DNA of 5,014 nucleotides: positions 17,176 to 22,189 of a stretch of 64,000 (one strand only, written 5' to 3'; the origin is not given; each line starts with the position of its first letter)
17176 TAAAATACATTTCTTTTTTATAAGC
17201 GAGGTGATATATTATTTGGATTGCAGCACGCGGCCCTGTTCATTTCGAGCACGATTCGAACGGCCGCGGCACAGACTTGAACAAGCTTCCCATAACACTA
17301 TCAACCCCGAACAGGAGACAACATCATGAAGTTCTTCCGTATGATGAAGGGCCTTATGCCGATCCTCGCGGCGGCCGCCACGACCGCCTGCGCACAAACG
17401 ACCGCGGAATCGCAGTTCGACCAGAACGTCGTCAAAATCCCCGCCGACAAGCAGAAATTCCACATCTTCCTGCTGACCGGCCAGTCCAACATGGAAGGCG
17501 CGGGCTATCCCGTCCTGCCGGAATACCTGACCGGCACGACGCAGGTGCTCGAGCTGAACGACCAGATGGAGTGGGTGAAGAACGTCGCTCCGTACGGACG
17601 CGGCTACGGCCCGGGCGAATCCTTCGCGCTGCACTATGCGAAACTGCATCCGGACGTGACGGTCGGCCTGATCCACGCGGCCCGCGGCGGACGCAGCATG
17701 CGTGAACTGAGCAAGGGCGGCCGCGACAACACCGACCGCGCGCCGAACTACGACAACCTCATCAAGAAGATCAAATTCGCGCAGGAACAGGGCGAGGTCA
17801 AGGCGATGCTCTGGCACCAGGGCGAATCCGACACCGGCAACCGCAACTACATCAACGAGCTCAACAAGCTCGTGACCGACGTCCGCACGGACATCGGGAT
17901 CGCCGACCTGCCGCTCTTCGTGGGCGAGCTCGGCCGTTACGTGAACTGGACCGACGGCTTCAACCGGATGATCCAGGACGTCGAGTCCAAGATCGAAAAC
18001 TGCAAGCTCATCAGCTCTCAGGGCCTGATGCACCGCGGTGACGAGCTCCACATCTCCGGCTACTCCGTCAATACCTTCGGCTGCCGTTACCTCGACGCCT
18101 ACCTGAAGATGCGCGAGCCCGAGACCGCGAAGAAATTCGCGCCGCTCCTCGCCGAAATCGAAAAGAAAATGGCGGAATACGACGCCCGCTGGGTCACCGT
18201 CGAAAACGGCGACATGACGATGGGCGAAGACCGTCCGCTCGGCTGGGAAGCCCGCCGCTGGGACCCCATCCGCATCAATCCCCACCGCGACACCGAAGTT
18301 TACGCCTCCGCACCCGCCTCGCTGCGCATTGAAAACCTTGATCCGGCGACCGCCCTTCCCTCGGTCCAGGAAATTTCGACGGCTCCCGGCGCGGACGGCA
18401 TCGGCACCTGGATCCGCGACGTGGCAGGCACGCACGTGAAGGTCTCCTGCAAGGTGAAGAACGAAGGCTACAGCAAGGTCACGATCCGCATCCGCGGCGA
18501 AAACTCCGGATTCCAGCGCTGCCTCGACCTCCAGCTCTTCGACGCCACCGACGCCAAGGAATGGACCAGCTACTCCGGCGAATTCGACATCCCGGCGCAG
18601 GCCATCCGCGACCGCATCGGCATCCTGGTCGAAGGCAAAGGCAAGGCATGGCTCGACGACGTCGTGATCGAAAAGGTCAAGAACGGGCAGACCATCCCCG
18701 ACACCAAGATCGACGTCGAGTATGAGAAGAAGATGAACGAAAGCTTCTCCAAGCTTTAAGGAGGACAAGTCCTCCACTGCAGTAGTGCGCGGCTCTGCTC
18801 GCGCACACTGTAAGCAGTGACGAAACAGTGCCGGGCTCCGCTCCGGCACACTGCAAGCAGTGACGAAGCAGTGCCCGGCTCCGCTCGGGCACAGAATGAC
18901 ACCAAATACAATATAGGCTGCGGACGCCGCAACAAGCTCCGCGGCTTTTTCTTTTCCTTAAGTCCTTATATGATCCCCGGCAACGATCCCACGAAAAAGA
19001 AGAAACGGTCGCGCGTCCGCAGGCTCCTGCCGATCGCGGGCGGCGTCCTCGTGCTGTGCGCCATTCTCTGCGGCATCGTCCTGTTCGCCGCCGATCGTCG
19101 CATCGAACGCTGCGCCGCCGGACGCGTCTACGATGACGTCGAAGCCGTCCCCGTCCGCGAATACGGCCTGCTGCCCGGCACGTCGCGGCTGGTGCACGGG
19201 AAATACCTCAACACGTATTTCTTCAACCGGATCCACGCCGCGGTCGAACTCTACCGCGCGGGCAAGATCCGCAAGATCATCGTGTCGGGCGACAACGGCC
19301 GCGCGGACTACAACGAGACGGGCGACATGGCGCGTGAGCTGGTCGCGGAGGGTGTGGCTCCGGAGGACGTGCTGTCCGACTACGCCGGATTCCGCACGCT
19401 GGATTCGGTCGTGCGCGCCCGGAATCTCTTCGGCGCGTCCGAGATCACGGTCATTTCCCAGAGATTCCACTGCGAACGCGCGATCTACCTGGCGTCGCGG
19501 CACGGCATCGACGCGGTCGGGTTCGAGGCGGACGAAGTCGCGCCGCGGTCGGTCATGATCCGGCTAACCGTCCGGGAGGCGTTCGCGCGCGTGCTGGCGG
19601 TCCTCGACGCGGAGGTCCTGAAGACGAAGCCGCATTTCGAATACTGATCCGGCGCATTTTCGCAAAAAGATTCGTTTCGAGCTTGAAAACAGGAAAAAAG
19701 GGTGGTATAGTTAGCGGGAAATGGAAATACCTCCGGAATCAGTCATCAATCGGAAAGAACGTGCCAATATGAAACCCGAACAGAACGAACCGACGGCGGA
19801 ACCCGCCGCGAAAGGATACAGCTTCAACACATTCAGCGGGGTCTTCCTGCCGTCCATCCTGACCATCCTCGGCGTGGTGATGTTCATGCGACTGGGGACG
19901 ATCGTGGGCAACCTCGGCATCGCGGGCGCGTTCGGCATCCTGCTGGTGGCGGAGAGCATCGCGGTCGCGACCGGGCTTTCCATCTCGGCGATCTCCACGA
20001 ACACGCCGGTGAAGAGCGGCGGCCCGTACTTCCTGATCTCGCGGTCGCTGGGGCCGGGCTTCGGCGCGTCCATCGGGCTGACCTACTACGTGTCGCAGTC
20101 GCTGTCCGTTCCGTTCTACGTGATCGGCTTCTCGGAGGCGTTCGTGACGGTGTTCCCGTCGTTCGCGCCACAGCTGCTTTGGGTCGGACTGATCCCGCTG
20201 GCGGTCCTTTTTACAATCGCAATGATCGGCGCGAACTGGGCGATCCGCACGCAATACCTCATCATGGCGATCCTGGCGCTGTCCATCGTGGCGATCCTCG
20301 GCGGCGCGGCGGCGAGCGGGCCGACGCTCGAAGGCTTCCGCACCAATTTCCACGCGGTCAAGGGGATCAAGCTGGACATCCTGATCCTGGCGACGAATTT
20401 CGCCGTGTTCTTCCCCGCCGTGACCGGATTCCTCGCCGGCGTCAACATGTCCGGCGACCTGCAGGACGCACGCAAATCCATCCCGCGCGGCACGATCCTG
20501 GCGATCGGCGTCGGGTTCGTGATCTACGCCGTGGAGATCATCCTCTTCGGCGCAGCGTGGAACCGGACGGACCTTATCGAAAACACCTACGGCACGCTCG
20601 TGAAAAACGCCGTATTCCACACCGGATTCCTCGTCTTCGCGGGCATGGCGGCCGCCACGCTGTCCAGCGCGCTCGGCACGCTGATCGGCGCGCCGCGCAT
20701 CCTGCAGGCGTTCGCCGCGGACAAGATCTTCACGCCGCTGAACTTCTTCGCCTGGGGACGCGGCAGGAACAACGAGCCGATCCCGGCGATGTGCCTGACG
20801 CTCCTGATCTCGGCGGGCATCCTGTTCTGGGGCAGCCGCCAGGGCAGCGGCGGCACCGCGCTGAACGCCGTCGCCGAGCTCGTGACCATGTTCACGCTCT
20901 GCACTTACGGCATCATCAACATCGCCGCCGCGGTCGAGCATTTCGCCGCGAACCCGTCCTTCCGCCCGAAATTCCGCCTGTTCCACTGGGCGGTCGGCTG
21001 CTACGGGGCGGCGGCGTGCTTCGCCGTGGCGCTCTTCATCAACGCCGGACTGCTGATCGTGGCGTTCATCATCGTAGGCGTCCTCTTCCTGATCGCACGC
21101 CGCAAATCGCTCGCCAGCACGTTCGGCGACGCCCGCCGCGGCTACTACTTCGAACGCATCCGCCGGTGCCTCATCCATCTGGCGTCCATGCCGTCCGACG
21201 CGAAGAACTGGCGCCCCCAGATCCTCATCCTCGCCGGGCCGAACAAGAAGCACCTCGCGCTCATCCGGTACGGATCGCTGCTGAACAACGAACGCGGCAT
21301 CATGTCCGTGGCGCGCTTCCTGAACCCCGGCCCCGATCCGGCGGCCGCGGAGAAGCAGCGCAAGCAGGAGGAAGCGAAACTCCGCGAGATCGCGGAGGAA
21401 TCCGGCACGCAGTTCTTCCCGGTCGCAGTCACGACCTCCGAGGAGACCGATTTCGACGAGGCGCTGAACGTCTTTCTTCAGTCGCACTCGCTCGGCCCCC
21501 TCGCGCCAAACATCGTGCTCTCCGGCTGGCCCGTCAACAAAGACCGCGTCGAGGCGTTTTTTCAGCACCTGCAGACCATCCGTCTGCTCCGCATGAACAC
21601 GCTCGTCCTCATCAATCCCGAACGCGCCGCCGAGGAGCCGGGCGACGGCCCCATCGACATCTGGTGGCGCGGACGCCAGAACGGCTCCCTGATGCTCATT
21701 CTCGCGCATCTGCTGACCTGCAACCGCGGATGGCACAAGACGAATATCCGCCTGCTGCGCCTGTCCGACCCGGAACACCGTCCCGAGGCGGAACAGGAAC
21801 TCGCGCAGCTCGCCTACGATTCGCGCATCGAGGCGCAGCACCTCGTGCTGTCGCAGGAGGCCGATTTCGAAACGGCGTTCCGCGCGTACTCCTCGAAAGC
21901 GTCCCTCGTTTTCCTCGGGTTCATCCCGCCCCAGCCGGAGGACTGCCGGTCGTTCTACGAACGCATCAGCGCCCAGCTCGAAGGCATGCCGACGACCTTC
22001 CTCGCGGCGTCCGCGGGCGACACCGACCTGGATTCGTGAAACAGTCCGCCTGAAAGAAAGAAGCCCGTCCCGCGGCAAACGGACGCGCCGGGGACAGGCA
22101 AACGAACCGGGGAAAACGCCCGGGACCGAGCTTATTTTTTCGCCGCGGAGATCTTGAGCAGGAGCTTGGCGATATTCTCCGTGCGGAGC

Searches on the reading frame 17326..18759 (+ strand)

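Call 46: search_protein_families(library=pfam, proteins=[window:17326-18759:+], max_evalue=0.001)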
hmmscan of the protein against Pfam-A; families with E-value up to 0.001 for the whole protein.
window:17326-18759:+ (477 aa): 1 family
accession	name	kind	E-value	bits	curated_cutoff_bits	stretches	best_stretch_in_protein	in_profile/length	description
PF03629.24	SASA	-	2.2e-46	158.8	24.8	1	44-261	1-226/226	Carbohydrate esterase, sialic acid-specific acetylesterase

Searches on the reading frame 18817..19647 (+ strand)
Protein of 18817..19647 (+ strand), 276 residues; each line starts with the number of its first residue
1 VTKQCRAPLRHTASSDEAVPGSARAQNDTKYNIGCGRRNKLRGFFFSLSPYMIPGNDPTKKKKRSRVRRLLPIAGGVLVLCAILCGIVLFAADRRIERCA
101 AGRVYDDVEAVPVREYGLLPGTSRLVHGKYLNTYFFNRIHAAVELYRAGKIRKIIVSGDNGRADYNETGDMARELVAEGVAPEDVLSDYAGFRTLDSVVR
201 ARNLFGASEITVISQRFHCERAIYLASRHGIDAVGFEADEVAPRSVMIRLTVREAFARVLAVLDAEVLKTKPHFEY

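Call 46: search_protein_families(library=pfam, proteins=[window:18817-19647:+], max_evalue=0.001)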
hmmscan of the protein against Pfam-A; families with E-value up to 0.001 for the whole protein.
window:18817-19647:+ (276 aa): 1 family
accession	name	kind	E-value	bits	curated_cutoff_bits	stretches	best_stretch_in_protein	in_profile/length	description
PF02698.23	DUF218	-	8.1e-19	68.3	27.6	1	131-238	10-109/133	DUF218 domain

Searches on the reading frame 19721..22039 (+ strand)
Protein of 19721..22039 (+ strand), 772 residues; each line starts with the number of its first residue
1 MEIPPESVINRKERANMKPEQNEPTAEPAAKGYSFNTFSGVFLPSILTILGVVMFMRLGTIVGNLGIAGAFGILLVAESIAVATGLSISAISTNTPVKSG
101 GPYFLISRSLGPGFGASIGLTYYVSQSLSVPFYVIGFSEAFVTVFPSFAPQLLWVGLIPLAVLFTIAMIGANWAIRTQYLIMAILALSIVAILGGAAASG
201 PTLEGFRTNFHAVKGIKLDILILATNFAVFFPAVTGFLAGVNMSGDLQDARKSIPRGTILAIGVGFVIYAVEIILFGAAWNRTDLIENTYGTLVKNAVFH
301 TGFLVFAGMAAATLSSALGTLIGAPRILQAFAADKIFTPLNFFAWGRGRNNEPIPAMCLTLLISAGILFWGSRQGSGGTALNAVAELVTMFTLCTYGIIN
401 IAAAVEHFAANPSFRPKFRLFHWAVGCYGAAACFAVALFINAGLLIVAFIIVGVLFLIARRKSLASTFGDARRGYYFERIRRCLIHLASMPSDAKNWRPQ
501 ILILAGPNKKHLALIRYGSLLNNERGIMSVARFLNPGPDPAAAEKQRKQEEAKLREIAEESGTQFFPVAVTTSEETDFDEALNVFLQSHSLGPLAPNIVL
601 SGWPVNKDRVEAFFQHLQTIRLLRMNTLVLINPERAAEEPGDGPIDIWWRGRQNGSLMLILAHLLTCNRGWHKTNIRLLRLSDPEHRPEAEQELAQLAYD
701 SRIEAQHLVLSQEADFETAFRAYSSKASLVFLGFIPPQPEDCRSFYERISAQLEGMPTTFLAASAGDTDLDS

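Call 46: search_protein_families(library=pfam, proteins=[window:19721-22039:+], max_evalue=0.001)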
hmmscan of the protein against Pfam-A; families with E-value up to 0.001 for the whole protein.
window:19721-22039:+ (772 aa): 3 families
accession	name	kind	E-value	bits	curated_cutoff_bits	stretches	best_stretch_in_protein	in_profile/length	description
PF00324.27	AA_permease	-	7.8e-45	153.9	24.6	1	40-501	1-468/470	Amino acid permease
PF13520.12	AA_permease_2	-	1e-18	67.9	27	1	47-454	12-403/427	Amino acid permease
PF03522.20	SLC12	-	5.1e-08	32.8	27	1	641-713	231-303/418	Solute carrier family 12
